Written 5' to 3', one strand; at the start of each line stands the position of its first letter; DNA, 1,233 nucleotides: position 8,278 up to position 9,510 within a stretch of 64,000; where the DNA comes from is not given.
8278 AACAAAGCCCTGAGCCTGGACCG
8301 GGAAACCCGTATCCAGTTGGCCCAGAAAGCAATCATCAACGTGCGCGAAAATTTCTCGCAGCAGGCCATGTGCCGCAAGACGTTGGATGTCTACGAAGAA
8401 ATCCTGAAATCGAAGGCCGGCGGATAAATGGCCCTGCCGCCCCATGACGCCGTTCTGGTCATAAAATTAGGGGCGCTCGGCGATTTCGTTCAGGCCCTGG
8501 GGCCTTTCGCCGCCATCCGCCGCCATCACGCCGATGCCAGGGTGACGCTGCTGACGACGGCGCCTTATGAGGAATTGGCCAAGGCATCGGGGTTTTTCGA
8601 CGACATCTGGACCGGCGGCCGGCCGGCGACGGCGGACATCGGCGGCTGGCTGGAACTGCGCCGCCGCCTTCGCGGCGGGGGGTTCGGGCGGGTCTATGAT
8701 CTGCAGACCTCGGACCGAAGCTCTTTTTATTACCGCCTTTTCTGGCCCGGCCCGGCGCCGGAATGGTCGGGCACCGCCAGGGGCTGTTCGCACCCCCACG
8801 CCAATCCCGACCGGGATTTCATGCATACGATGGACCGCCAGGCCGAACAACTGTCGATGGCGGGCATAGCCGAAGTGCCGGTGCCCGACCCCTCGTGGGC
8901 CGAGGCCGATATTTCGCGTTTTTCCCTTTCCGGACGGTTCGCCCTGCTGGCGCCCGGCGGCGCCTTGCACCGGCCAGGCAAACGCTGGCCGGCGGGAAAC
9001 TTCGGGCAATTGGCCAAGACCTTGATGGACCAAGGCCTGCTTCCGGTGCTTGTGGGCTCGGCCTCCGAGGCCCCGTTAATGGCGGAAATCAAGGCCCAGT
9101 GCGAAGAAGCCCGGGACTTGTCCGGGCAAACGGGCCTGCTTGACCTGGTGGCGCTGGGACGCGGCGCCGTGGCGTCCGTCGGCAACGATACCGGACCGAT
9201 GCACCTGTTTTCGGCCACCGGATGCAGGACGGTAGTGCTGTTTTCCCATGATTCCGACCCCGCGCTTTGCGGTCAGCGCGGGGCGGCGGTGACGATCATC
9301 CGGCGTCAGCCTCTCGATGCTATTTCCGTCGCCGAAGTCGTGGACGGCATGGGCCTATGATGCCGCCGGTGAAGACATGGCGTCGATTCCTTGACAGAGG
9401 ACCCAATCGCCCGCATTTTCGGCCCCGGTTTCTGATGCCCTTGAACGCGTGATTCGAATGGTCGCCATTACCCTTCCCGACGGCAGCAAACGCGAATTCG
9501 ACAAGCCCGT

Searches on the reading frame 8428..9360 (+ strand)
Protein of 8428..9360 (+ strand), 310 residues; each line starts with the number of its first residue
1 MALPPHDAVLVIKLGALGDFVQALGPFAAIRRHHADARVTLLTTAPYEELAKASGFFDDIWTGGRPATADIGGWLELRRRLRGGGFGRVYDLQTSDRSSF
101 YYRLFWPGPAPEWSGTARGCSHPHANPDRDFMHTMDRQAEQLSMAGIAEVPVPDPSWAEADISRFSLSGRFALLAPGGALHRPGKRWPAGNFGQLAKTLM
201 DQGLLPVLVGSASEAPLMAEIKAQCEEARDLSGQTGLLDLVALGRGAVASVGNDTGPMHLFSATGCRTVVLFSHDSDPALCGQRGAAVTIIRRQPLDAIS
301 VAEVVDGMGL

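Call 98: find_encoding_contigs(protein=window:8428-9360:+, flank=10000, max_places=1)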
Protein window:8428-9360:+ (310 aa): 21 contigs read that carry it; 1 place shown.
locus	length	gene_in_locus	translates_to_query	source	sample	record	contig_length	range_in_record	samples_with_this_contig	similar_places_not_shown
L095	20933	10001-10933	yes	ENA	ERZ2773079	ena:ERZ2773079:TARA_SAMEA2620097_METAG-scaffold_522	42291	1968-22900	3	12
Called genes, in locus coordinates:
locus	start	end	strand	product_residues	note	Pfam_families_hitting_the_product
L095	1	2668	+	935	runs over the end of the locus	PF02739:5_3_exonuc_N, PF01367:5_3_exonuc, PF01612:DNA_pol_A_exo1, PF00476:DNA_pol_A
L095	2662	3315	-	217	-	PF01794:Ferric_reduct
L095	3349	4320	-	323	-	PF10518:TAT_signal (faint), PF00174:Oxidored_molyb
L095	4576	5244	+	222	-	PF02798:GST_N, PF13417:GST_N_3, PF13409:GST_N_2, PF00043:GST_C (weak), PF13410:GST_C_2 (weak)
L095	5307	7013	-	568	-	PF00389:2-Hacid_dh, PF02826:2-Hacid_dh_C, PF07719:TPR_2 (faint), PF00515:TPR_1 (faint), PF13371:TPR_9 (weak)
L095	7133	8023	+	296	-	PF01370:Epimerase (weak)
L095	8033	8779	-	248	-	PF02129:Peptidase_S15 (faint), PF12146:Hydrolase_4, PF00561:Abhydrolase_1, PF00326:Peptidase_S9, PF12697:Abhydrolase_6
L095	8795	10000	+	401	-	PF13439:Glyco_transf_4, PF13579:Glyco_trans_4_4, PF20706:GT4-conflict (weak), PF13477:Glyco_trans_4_2, PF00534:Glycos_transf_1, PF13692:Glyco_trans_1_4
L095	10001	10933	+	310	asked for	PF01075:Glyco_transf_9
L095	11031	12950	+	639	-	PF02824:TGS, PF07973:tRNA_SAD, PF00587:tRNA-synt_2b, PF03129:HGTP_anticodon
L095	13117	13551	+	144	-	PF05198:IF3_N, PF00707:IF3_C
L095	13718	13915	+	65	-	PF01632:Ribosomal_L35p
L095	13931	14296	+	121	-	PF00453:Ribosomal_L20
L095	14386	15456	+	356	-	PF02912:Phe_tRNA-synt_N, PF01409:tRNA-synt_2d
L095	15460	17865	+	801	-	PF01588:tRNA_bind, PF03483:B3_4, PF03484:B5, PF17759:tRNA_synthFbeta, PF03147:FDX-ACB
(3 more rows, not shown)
